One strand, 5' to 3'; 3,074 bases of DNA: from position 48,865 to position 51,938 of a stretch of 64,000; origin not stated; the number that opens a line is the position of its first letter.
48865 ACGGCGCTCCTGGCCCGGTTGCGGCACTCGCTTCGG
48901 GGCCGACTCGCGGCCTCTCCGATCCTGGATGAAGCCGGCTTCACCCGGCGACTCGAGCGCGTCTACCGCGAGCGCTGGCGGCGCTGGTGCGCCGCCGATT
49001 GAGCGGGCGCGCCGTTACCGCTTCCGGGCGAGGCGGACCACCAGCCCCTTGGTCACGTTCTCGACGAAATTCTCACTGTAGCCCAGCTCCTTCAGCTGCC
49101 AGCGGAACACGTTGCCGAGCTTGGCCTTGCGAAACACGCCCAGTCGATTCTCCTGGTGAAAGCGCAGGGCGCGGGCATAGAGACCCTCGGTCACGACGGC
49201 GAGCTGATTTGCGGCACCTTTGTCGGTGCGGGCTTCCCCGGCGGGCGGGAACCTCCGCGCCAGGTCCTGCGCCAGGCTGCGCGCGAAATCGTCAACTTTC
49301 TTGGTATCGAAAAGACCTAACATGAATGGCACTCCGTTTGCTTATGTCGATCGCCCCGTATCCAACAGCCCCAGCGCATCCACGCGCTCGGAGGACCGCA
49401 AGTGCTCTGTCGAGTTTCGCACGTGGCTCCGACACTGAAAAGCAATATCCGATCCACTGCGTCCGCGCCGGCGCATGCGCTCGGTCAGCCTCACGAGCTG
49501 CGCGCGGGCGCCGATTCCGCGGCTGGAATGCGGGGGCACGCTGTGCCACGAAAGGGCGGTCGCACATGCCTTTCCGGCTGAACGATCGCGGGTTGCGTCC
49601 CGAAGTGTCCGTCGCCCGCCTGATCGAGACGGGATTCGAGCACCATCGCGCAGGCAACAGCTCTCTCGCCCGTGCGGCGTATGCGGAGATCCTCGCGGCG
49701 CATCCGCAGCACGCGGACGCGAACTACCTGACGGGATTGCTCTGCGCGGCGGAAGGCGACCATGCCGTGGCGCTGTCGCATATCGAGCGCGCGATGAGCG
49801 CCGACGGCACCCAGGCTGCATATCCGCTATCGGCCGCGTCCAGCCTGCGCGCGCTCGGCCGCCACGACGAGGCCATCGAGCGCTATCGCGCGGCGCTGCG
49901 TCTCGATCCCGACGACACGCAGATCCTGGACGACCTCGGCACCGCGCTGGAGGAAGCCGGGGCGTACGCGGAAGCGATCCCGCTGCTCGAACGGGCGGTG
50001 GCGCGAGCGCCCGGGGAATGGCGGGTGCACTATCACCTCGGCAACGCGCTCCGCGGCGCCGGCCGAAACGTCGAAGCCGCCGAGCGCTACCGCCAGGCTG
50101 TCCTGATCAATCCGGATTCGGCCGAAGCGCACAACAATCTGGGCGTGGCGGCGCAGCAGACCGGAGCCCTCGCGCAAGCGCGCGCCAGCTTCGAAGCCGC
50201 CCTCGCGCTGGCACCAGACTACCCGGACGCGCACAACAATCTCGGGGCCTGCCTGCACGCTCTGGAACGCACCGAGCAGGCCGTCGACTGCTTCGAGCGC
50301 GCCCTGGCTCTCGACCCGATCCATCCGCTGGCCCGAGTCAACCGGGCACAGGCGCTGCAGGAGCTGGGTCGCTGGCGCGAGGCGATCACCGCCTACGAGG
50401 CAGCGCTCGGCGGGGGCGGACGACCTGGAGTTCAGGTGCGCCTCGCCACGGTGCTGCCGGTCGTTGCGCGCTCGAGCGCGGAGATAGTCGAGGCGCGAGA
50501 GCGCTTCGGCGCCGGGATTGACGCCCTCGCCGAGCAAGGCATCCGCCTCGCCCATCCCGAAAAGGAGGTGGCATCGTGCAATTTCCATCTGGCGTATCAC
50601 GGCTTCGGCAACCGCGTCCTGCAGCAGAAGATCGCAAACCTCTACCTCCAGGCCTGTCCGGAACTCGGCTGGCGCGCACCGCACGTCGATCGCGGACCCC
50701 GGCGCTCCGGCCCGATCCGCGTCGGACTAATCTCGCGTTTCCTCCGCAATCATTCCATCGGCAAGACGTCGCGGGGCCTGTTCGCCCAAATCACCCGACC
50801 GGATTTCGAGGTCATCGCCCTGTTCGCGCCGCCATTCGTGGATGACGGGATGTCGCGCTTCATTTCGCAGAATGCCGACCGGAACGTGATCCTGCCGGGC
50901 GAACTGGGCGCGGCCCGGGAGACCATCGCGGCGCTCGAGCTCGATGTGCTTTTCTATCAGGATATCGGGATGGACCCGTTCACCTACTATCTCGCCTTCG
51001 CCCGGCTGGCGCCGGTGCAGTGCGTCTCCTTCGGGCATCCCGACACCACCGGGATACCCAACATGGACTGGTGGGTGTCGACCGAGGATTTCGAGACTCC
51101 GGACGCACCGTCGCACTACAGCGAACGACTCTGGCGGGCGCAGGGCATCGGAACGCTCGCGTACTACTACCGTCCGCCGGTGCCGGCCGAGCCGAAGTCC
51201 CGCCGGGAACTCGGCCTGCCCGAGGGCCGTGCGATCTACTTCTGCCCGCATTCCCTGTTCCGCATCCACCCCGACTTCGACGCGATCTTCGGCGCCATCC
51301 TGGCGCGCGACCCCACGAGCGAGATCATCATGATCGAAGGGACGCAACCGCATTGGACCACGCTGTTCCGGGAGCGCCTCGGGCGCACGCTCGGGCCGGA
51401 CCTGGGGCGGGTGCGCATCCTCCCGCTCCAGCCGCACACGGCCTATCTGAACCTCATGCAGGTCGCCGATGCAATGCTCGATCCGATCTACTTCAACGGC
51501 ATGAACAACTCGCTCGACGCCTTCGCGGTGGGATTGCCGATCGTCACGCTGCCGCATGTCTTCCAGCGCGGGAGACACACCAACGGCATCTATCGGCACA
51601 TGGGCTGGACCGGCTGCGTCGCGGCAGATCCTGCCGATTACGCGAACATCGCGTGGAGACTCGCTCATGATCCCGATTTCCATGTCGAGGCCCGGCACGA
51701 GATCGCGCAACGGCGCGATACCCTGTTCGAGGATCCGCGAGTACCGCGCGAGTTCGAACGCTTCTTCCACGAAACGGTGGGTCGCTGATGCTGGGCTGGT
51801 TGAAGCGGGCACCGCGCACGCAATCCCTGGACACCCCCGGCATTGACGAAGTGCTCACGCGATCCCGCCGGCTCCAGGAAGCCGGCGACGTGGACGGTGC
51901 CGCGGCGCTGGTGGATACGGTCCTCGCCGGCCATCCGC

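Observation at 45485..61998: Array of TPR-fused GT41 (OGT-like) and GT9-like glycosyltransferases plus four methyltransferase domains: candidate cytoplasmic protein glycosylation/methylation system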

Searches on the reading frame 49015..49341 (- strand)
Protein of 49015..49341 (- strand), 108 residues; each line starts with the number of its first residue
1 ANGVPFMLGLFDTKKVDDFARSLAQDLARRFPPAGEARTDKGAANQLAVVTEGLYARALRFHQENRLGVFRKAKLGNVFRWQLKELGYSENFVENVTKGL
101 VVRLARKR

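Call 6: search_protein_families(library=pfam, proteins=[window:49015-49341:-], max_evalue=0.001)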
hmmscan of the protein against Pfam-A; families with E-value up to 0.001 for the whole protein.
window:49015-49341:- (108 aa): 0 families

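Call 32: search_protein_families(library=ncbifam, proteins=[window:49015-49323:-], max_evalue=0.01)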
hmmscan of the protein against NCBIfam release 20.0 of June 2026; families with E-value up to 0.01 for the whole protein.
window:49015-49323:- (102 aa): 0 families

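Call 45: find_homologous_proteins(query=window:49018-49323:-, max_evalue=0.001)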
Query window:49018-49323:- (102 aa): 144 proteins with E <= 0.001 among 150 candidates; the best 120 are listed.
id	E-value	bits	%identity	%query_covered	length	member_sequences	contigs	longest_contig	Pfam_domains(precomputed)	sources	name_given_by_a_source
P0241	1.8e-59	216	100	100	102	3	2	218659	-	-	-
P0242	4.8e-55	202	91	100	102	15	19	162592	-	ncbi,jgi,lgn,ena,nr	ncbi:MAG: hypothetical protein K2Y35_09250 [Burkholderiales bacterium]|jgi:hypothetical protein|nr:h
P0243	1.3e-54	200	92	100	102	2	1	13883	-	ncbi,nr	ncbi:MAG: hypothetical protein KIT73_03615 [Burkholderiales bacterium]|nr:hypothetical protein [Burk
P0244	1.6e-54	200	90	100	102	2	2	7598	-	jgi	jgi:hypothetical protein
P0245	1.3e-53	197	89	100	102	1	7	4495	-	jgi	jgi:hypothetical protein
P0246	1.7e-53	197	88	100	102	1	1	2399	-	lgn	-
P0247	4.0e-53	196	88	100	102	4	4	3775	-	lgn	-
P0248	8.7e-53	194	87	100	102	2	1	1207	-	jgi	-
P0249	1.9e-52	193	86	100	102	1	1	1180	-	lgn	-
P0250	2.8e-52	193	86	100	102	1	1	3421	-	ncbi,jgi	jgi:hypothetical protein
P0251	3.7e-52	192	85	100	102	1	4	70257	-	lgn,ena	-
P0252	1.1e-49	185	85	99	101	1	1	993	-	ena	-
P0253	1.6e-49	184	81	100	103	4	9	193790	-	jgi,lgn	jgi:hypothetical protein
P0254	2.8e-49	183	83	100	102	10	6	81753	-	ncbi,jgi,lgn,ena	jgi:hypothetical protein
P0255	1.3e-48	181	82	99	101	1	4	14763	-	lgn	-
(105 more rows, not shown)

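Call 55: predict_structure(alignment_id=A4)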
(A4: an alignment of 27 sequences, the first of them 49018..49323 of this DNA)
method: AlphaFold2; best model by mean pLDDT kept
length: 102 residues; sequences in the alignment: 27
mean_pLDDT: 92.4   pTM: 0.84
mean pLDDT of the five models: 92.4, 92.3, 92.1, 91.7, 91.1
residues with pLDDT >= 90: 87; 70-90: 8; 50-70: 6; < 50: 1
segments of 3 or more residues with pLDDT < 50: none
pLDDT, mean of each block of 10 residues (from residue 1): 70 98 95 93 97 94 93 98 97 94 63
secondary structure, 60 per line:
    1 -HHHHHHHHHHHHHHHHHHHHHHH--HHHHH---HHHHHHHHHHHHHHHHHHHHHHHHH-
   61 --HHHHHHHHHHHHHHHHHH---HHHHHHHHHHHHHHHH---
elements in order: H2-24 H27-31 H35-59 H63-80 H84-99

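Call 57: fold_search(model_id=the predicted structure, library=pdb)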
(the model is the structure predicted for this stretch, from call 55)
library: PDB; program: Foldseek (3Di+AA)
matches with E <= 10: 370; with E <= 0.001: 0
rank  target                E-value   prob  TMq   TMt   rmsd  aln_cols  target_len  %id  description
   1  7vlf_B                4.7e-01  0.60  0.39  0.30  11.2       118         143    7  Oxy-deoxy intermediate of V2 hemoglobin at 26% oxygen saturation (released 2022-05-18)
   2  1hlb                  7.2e-01  0.25  0.35  0.25  14.2       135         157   13  Structural analysis of monomeric hemichrome and dimeric cyanomet hemoglobins from Caudina arenicola (released 1994-06-22)
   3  2gkn_B                8.0e-01  0.51  0.42  0.36  12.0       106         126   14  Crystal structure of Mycobacterium tuberculosis trHbN, GlnE11Val mutant (released 2006-09-19)
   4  4wch                  8.4e-01  0.33  0.37  0.29  11.5       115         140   12  Structure of Isolated D Chain of Gigant Hemoglobin from Glossoscolex paulistus (released 2015-06-10)
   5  1flp                  8.9e-01  0.41  0.40  0.31  13.3       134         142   13  STRUCTURE OF THE SULFIDE-REACTIVE HEMOGLOBIN FROM THE CLAM LUCINA PECTINATA: CRYSTALLOGRAPHIC ANALYSIS AT 1.5 ANGSTROMS  (released 1994-07-31)
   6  6qjy_MODEL_1_A        9.4e-01  0.38  0.44  0.35   9.2       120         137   13  Solution NMR structure of a mutant major ampullate spidroin 1 N-terminal domain (released 2019-09-11)
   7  3u3b_A                9.4e-01  0.30  0.34  0.33  10.0       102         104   16  Crystal Structure of Computationally Redesigned Four-Helix Bundle (released 2012-06-13)
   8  8wub_B                9.9e-01  0.28  0.38  0.29  13.4       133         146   12  The X-ray structure of human neuroglobin C120S mutant (released 2024-10-23)
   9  1b0b                  1.0e+00  0.38  0.41  0.32  13.3       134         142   13  HEMOGLOBIN I FROM THE CLAM LUCINA PECTINATA, CYANIDE COMPLEX AT 100 KELVIN (released 2000-02-18)
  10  3u3b_B                1.0e+00  0.28  0.33  0.33   9.6        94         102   15  Crystal Structure of Computationally Redesigned Four-Helix Bundle (released 2012-06-13)
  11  7t2y_A                1.1e+00  0.38  0.39  0.39   9.0       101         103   11  X-ray structure of a designed cold unfolding four helix bundle (released 2022-03-02)
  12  4mpm_B                1.1e+00  0.35  0.41  0.31  13.4       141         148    9  Wild-type human neuroglobin (released 2014-01-15)
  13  6bme_B                1.1e+00  0.30  0.40  0.34  12.6       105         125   13  Crystal structure of Chlamydomonas reinhardtii THB4 (released 2017-12-20)
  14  8wub_A                1.2e+00  0.25  0.37  0.29  13.3       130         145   12  The X-ray structure of human neuroglobin C120S mutant (released 2024-10-23)
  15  2oif_A                1.2e+00  0.28  0.36  0.26  12.9       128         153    8  The crystal structure of ferric cyanide bound barley hexacoordinate hemoglobin. (released 2007-07-24)
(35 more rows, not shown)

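Call 59: find_encoding_contigs(protein=P0242, flank=10000, max_places=3)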
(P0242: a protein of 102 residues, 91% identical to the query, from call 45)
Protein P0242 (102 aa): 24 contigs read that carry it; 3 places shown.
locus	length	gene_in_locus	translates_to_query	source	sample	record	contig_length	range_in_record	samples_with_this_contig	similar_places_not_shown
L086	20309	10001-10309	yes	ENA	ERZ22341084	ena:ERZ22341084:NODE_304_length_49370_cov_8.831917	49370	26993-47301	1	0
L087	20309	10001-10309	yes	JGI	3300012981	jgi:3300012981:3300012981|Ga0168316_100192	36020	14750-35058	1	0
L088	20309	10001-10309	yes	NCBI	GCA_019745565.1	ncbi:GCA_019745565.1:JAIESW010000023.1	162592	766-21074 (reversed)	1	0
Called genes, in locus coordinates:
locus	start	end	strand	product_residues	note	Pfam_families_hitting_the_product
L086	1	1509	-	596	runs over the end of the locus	PF00515:TPR_1 (faint), PF07719:TPR_2 (faint), PF12895:ANAPC3 (faint), PF13176:TPR_7 (faint), PF13181:TPR_8 (faint), PF13432:TPR_16, PF14559:TPR_19, PF13844:Glyco_transf_41, +5 more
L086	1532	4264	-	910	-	PF14559:TPR_19, PF13432:TPR_16 (weak), PF23914:TPR_CcmH_CycH, PF13432:TPR_16, PF14559:TPR_19, PF13432:TPR_16, PF14559:TPR_19, PF13844:Glyco_transf_41, +21 more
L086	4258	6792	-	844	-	PF13432:TPR_16 (weak), PF14559:TPR_19 (weak), PF13414:TPR_11 (weak), PF13432:TPR_16 (weak), PF14559:TPR_19, PF13432:TPR_16 (weak), PF07719:TPR_2 (weak), PF13844:Glyco_transf_41, +12 more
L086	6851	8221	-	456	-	PF13428:TPR_14 (faint), PF14559:TPR_19 (faint)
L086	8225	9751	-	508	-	PF24575:TPR_Slam (faint), PF13432:TPR_16 (weak), PF14559:TPR_19, PF23914:TPR_CcmH_CycH (weak), PF13432:TPR_16 (weak), PF14559:TPR_19 (weak), PF13371:TPR_9 (weak), PF01075:Glyco_transf_9 (weak), +11 more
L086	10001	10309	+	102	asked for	-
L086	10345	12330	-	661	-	PF13428:TPR_14 (faint), PF13429:TPR_15 (faint), PF13432:TPR_16 (weak), PF23914:TPR_CcmH_CycH (faint), PF13174:TPR_6 (faint), PF14559:TPR_19, PF03704:BTAD, PF13844:Glyco_transf_41, +6 more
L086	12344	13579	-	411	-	PF00515:TPR_1 (faint), PF07719:TPR_2 (faint), PF13176:TPR_7 (faint), PF13374:TPR_10 (faint), PF13414:TPR_11 (faint), PF13424:TPR_12 (faint), PF14559:TPR_19, PF13432:TPR_16 (weak), +3 more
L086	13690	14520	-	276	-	PF21342:SoxA-TsdA_cyt-c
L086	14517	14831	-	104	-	PF08770:SoxZ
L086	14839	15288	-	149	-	PF13501:SoxY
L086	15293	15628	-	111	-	PF00034:Cytochrom_C (weak), PF13442:Cytochrome_CBB3 (weak)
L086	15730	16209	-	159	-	PF01967:MoaC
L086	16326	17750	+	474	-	PF01435:Peptidase_M48, PF13428:TPR_14 (faint), PF13432:TPR_16 (faint), PF14559:TPR_19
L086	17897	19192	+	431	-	PF00069:Pkinase, PF07714:PK_Tyr_Ser-Thr, PF03109:ABC1 (weak), PF00027:cNMP_binding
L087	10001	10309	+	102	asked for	-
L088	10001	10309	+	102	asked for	-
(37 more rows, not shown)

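Call 75: search_protein_representatives(alignment_id=A4)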
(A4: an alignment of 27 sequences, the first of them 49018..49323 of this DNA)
Query: 27 sequences, 104 profile positions. Proteins with E-value up to 0.001 (for the whole library): 615; up to 1e-10: 201; up to 1e-30: 8. The best 150 are listed.
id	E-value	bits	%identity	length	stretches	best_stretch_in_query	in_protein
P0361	3.8e-43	161.9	-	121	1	3-96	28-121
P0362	3.2e-40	152.5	-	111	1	1-103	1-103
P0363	1.8e-35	137.2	-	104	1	25-103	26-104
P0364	5.9e-35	135.5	-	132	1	6-102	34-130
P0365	9.5e-35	134.9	-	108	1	4-102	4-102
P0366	1.4e-34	134.4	-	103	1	9-102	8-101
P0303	3.2e-31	123.5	-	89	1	3-73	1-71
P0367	5.9e-31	122.7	-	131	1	5-103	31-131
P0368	1.9e-29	117.8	-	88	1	1-72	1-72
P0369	1.2e-28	115.3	-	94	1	1-74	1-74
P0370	2.4e-27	111.1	-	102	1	34-103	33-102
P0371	2.5e-27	111.0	-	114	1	34-103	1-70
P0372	4.8e-27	110.1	-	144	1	1-103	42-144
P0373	4.9e-27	110.1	-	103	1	1-103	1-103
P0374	7.2e-27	109.6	-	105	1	2-104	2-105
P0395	4.0e-21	91.1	-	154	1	3-103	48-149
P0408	1.7e-18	82.7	-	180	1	3-103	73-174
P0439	2.4e-15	72.5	-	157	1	5-102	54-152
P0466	3.4e-14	68.8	-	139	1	3-100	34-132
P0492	3.4e-13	65.6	-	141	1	6-101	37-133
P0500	9.9e-13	64.1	-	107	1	3-103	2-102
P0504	1.8e-12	63.3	-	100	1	6-101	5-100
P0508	2.5e-12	62.8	-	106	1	8-103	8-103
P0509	2.6e-12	62.8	-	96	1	3-100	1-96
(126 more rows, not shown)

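Call 76: search_protein_families(library=pfam, proteins=[P0372, P0395, P0408, P0439, P0466, P0492, P0500, P0504, P0508, P0509], max_evalue=0.1)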
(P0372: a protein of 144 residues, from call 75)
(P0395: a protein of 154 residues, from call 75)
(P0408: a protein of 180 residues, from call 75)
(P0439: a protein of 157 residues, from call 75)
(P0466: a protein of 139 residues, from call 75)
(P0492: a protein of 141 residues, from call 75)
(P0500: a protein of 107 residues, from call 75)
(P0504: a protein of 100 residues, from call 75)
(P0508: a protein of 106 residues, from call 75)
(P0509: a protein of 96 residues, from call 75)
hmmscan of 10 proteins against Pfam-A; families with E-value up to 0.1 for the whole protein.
P0372 (144 aa): 0 families

P0395 (154 aa): 0 families

P0408 (180 aa): 0 families

P0439 (157 aa): 2 families
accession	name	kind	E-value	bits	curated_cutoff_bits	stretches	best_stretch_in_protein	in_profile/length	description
PF14479.11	HeLo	-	0.066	13.4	23.2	1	69-144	90-168/205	Prion-inhibition and propagation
PF09724.14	Dcc1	-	0.068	13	22.9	1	81-144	144-203/319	Sister chromatid cohesion protein Dcc1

P0466 (139 aa): 1 family
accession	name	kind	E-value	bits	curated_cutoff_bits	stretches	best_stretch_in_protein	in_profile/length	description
PF02450.21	LCAT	-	0.014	15.1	21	1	66-124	52-109/392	Lecithin:cholesterol acyltransferase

P0492 (141 aa): 0 families

P0500 (107 aa): 1 family
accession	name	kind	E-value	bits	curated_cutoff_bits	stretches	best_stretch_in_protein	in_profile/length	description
PF07366.18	SnoaL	-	0.098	12.9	28.4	0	5-51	10-52/126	SnoaL-like polyketide cyclase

P0504 (100 aa): 3 families
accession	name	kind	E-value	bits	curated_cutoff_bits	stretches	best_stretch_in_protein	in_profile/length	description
PF07529.18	HSA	-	0.017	15.8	23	1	36-75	6-45/71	HSA domain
PF11656.13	DUF3811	-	0.024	15.5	23.5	1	23-77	27-79/88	YjbD family (DUF3811)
PF17075.10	RRT14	-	0.024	15.2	27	1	24-90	50-116/196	Regular of rDNA transcription protein 14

P0508 (106 aa): 0 families

P0509 (96 aa): 0 families

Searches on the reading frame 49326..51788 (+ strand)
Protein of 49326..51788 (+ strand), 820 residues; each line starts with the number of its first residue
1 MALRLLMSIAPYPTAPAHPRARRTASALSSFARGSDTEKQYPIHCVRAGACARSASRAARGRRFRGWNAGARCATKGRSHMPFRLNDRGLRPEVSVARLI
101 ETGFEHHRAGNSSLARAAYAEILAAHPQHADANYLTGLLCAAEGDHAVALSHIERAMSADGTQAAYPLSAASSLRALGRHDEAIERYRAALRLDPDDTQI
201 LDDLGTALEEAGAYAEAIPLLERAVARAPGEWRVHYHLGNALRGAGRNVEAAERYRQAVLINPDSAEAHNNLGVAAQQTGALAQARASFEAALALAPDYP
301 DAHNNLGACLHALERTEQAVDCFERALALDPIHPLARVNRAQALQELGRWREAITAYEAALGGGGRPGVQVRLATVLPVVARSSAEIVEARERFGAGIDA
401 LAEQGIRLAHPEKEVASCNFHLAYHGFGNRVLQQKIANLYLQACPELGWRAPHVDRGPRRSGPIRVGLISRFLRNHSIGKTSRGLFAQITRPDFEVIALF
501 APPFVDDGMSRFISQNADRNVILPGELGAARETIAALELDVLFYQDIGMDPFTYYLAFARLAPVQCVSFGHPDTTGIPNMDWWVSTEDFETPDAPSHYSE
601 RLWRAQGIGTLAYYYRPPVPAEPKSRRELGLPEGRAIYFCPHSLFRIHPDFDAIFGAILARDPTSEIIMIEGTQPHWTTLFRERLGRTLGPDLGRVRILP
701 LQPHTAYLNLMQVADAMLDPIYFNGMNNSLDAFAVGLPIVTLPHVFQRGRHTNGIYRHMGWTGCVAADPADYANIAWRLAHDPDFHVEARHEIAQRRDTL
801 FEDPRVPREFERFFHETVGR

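Call 3: search_protein_families(library=pfam, proteins=[window:49326-51788:+], max_evalue=0.01)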
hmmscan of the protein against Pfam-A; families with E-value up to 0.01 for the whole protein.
window:49326-51788:+ (820 aa): 21 families
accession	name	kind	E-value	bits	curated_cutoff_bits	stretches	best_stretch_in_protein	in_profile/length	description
PF07719.23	TPR_2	-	6.9e-38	126.1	27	5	300-331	1-32/34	Tetratricopeptide repeat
PF13432.12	TPR_16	-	4.7e-33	113.7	32.7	5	170-230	3-63/65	Tetratricopeptide repeat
PF00515.34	TPR_1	-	9.9e-33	111.1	27.8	4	300-331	1-32/34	Tetratricopeptide repeat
PF13414.12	TPR_11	-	1.9e-30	104.7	26.8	4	239-280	1-42/42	TPR repeat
PF13181.12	TPR_8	-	1.3e-26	90.9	25.7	3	301-332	2-33/34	Tetratricopeptide repeat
PF13431.12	TPR_17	-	4.2e-26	89.4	24.4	3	289-320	2-33/34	Tetratricopeptide repeat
PF14559.12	TPR_19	-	2.3e-24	85.9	25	6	210-270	3-63/68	Tetratricopeptide repeat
PF13428.12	TPR_14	-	2.3e-24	83.8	23.5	4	170-202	7-39/44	Tetratricopeptide repeat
PF13424.12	TPR_12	-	3.8e-24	85.1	30.1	2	265-330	2-75/77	Tetratricopeptide repeat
PF13371.12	TPR_9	-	1.3e-19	70.4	35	3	307-361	2-56/73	Tetratricopeptide repeat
PF13176.12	TPR_7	-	8.5e-19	66.4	27.9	1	171-198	6-33/36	Tetratricopeptide repeat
PF13844.12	Glyco_transf_41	-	1.8e-13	50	25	1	625-799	358-530/543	Glycosyl transferase family 41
PF13174.12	TPR_6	-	2.2e-13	50.3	26.3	0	170-196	6-32/33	Tetratricopeptide repeat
PF12895.13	ANAPC3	-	9.4e-10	39.1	27.2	2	289-359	12-81/82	Anaphase-promoting complex, cyclosome, subunit 3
PF13374.12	TPR_10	-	3.4e-08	33.7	27.5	0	200-227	4-31/42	Tetratricopeptide repeat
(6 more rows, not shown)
